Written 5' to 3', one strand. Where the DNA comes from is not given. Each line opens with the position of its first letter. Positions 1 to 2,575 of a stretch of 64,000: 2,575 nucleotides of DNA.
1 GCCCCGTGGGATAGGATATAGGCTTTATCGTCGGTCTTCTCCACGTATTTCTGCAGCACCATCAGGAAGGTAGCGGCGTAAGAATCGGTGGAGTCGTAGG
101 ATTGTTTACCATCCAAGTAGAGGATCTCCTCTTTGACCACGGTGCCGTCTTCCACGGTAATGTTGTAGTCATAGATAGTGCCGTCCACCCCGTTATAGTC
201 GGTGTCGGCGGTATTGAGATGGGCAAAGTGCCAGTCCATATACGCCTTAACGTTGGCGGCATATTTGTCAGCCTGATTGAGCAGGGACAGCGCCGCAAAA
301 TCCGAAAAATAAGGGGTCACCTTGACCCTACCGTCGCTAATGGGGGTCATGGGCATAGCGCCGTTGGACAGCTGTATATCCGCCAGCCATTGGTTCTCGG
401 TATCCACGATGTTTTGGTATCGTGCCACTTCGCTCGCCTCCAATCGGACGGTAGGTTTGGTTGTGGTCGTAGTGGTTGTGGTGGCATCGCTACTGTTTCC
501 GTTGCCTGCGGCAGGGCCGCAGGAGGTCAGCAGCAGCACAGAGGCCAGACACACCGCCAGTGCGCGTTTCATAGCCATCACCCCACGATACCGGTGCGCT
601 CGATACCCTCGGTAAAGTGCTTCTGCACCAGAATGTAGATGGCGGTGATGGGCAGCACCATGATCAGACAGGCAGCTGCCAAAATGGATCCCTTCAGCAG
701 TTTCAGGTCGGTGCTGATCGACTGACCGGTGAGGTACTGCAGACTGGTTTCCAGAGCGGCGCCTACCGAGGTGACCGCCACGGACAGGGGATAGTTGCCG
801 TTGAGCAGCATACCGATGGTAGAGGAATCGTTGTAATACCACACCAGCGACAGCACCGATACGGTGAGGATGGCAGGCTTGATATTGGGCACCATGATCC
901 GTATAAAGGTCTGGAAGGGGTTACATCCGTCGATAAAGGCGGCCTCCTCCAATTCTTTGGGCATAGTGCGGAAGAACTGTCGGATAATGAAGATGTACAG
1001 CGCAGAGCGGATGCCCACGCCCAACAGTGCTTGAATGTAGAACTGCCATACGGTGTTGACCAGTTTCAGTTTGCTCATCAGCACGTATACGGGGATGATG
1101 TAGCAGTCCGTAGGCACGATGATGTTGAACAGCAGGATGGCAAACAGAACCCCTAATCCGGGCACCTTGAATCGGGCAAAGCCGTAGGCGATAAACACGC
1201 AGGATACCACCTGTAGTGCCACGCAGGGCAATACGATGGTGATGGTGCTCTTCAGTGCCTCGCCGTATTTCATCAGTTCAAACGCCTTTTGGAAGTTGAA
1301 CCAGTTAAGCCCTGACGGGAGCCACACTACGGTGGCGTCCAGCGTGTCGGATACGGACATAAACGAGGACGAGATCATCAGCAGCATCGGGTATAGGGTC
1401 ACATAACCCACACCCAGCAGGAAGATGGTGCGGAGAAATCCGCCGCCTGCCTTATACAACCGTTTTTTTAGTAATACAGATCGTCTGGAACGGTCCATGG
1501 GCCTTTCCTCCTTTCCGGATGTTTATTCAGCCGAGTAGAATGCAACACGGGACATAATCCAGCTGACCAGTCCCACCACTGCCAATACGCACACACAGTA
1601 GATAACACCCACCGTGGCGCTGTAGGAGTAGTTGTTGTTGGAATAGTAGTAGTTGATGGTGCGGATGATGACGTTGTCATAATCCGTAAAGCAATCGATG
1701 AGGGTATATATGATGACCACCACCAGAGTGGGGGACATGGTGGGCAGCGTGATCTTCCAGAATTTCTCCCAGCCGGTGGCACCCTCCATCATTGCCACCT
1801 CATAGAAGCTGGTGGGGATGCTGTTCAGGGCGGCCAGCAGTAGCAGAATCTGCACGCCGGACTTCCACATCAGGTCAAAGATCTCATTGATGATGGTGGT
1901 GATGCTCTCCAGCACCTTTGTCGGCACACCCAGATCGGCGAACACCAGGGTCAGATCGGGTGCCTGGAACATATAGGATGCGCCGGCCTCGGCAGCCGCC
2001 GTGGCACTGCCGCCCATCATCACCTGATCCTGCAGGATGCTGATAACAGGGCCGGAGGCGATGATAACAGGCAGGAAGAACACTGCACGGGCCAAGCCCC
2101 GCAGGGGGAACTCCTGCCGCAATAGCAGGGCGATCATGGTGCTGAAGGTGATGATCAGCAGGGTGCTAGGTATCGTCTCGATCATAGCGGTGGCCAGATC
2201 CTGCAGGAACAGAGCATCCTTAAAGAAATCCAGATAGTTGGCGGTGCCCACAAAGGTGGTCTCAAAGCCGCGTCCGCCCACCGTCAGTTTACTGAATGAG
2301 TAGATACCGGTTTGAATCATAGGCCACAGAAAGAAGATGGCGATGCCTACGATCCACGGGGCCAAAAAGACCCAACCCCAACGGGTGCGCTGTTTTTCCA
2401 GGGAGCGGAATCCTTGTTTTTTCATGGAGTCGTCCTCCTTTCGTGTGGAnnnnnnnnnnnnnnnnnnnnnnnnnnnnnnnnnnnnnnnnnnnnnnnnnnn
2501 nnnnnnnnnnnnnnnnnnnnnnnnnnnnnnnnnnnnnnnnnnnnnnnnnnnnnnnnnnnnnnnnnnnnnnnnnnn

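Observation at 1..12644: AraC-led 12.6-kb glycan-uptake operon with two ABC permease pairs, one giant CBM-SBP and three unknown envelope proteins, but no recognisable hydrolase or ATPase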

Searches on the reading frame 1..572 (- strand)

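Call 5: search_protein_families(library=pfam, proteins=[window:1-572:-], max_evalue=0.01)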
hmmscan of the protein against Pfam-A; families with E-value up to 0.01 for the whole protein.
window:1-572:- (190 aa): 0 families

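Call 6: search_protein_families(library=ncbifam, proteins=[window:1-572:-], max_evalue=0.01)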
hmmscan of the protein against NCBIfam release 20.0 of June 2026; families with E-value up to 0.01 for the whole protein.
window:1-572:- (190 aa): 2 families
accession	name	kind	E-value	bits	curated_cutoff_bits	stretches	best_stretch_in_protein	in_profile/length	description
NF047408.1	SA0632_fam_LP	equivalog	0.0033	17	70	1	1-19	1-19/68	SA0632 family lipoprotein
NF041193.1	lipo_SP0191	subfamily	0.0072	16.4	75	0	1-42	1-43/190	SP0191 family lipoprotein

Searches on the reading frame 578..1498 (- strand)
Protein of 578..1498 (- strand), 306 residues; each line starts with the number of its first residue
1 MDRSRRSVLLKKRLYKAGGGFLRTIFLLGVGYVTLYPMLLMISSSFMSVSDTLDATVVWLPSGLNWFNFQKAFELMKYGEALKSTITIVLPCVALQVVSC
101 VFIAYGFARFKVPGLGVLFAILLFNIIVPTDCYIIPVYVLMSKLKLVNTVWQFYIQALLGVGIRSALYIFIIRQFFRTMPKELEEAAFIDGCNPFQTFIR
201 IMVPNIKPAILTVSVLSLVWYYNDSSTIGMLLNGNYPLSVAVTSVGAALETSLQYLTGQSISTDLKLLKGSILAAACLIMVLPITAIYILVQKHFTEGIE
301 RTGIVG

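Call 5: search_protein_families(library=pfam, proteins=[window:578-1498:-], max_evalue=0.01)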
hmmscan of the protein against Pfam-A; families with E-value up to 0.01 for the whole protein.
window:578-1498:- (306 aa): 1 family
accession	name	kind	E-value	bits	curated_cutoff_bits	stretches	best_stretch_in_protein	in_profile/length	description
PF00528.27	BPD_transp_1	-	2.2e-13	50.8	26.4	1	127-298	43-181/184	Binding-protein-dependent transport system inner membrane component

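Call 6: search_protein_families(library=ncbifam, proteins=[window:578-1498:-], max_evalue=0.01)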
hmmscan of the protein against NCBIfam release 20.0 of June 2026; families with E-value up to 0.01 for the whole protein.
window:578-1498:- (306 aa): 15 families
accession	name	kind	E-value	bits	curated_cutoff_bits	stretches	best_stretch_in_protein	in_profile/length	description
NF008231.0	PRK10998.1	equivalog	1.9e-16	60.5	261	1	95-304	98-294/296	maltose ABC transporter permease MalG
NF008210.0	PRK10973.1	equivalog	4.1e-15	56.2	297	1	21-299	11-276/281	sn-glycerol-3-phosphate ABC transporter permease UgpE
NF040932.1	ABC_arch_GlcU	equivalog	1.6e-12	47.6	340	1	25-301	7-266/272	glucose ABC transporter permease GlcU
TIGR02139.1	permease_CysT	equivalog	2.1e-08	34.1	246.1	1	60-245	30-223/265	sulfate ABC transporter permease subunit CysT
TIGR00969.1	3a0106s02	subfamily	2.4e-08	33.8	240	1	62-217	43-207/272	sulfate ABC transporter permease subunit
TIGR01581.1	Mo_ABC_porter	hypoth_equivalog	6.7e-07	29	210.3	1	80-217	21-167/225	ABC transporter permease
NF008232.0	PRK10999.1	equivalog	8.5e-06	24.8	392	1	173-244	395-465/520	maltose ABC transporter permease MalF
TIGR02140.1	permease_CysW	equivalog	2.4e-05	24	329.1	1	70-216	37-192/261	sulfate ABC transporter permease subunit CysW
TIGR02141.1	modB_ABC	equivalog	7.9e-05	22.4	182.6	1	92-218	10-145/208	molybdate ABC transporter permease subunit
NF007852.0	PRK10561.1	equivalog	8e-05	22.6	335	1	174-229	179-234/295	sn-glycerol-3-phosphate ABC transporter permease UgpA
NF008208.0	PRK10971.1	equivalog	0.0001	21.9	415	1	92-244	70-230/277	sulfate/thiosulfate ABC transporter permease CysT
NF040839.1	tungstate_WtpB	equivalog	0.00016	21.4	340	1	65-219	29-191/251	tungstate ABC transporter permease WtpB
TIGR03262.1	PhnU2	equivalog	0.00019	20.2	593.25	1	67-236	41-215/546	putative 2-aminoethylphosphonate ABC transporter permease subunit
NF007889.0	PRK10592.1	equivalog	0.00035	20.2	476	1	25-224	13-211/281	putrescine ABC transporter permease PotI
NF006939.0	PRK09421.1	equivalog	0.0047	16.3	262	0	82-218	12-158/230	molybdate ABC transporter permease subunit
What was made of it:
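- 578..1498 (-): Permease pair 2, MalG/UgpE-type subunit (306 aa), with an EAA loop. BPD_transp_1 2.2e-13 (call 5); MalG 1.9e-16 (call 6).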

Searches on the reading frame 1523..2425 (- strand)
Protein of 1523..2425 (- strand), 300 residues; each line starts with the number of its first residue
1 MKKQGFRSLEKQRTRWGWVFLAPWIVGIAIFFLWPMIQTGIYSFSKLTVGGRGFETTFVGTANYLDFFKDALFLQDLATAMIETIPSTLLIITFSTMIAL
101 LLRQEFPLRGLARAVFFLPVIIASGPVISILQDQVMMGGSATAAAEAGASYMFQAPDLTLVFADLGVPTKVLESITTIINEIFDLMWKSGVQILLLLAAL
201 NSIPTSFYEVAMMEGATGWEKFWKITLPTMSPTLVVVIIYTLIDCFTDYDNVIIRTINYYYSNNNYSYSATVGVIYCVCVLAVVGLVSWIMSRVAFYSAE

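Call 5: search_protein_families(library=pfam, proteins=[window:1523-2425:-], max_evalue=0.01)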
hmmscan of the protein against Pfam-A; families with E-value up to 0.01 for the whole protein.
window:1523-2425:- (300 aa): 1 family
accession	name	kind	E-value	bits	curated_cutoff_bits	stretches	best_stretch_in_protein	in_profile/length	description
PF00528.27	BPD_transp_1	-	5.6e-06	26.6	26.4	1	193-290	69-173/184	Binding-protein-dependent transport system inner membrane component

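Call 6: search_protein_families(library=ncbifam, proteins=[window:1523-2425:-], max_evalue=0.01)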
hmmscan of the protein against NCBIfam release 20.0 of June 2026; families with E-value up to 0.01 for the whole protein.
window:1523-2425:- (300 aa): 12 families
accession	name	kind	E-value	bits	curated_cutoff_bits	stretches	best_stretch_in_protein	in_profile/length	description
NF007852.0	PRK10561.1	equivalog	1.8e-15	57.5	335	1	15-252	11-233/295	sn-glycerol-3-phosphate ABC transporter permease UgpA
NF043074.1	MMSYN1_0196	equivalog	8.7e-10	38.3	350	2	17-104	10-94/277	spermidine/putrescine ABC transporter permease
TIGR03262.1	PhnU2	equivalog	7.8e-08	31.4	593.25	1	28-250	14-206/546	putative 2-aminoethylphosphonate ABC transporter permease subunit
NF040932.1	ABC_arch_GlcU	equivalog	5.9e-07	29.4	340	1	165-279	123-238/272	glucose ABC transporter permease GlcU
NF008231.0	PRK10998.1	equivalog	1.7e-06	27.8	261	1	182-260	163-243/296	maltose ABC transporter permease MalG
TIGR00969.1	3a0106s02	subfamily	2e-06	27.5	240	1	62-256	48-222/272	sulfate ABC transporter permease subunit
NF008232.0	PRK10999.1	equivalog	8.6e-06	24.7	392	1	192-248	390-446/520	maltose ABC transporter permease MalF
NF011624.0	PRK15050.1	equivalog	1.7e-05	24.1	247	1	12-254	19-238/297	2-aminoethylphosphonate ABC transporter permease subunit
TIGR02139.1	permease_CysT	equivalog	1.9e-05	24.4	246.1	1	200-260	155-215/265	sulfate ABC transporter permease subunit CysT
TIGR01581.1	Mo_ABC_porter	hypoth_equivalog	2.3e-05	24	210.3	1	74-253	20-179/225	ABC transporter permease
NF008208.0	PRK10971.1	equivalog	0.00048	19.7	415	1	199-262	162-225/277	sulfate/thiosulfate ABC transporter permease CysT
TIGR02141.1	modB_ABC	equivalog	0.00054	19.6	182.6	1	85-239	8-142/208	molybdate ABC transporter permease subunit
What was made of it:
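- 1523..2425 (-): Permease pair 2, MalF/UgpA-type subunit (300 aa), with an EAA-like loop. BPD_transp_1 5.6e-6, just at the cutoff (call 5); UgpA 1.8e-15 (call 6).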
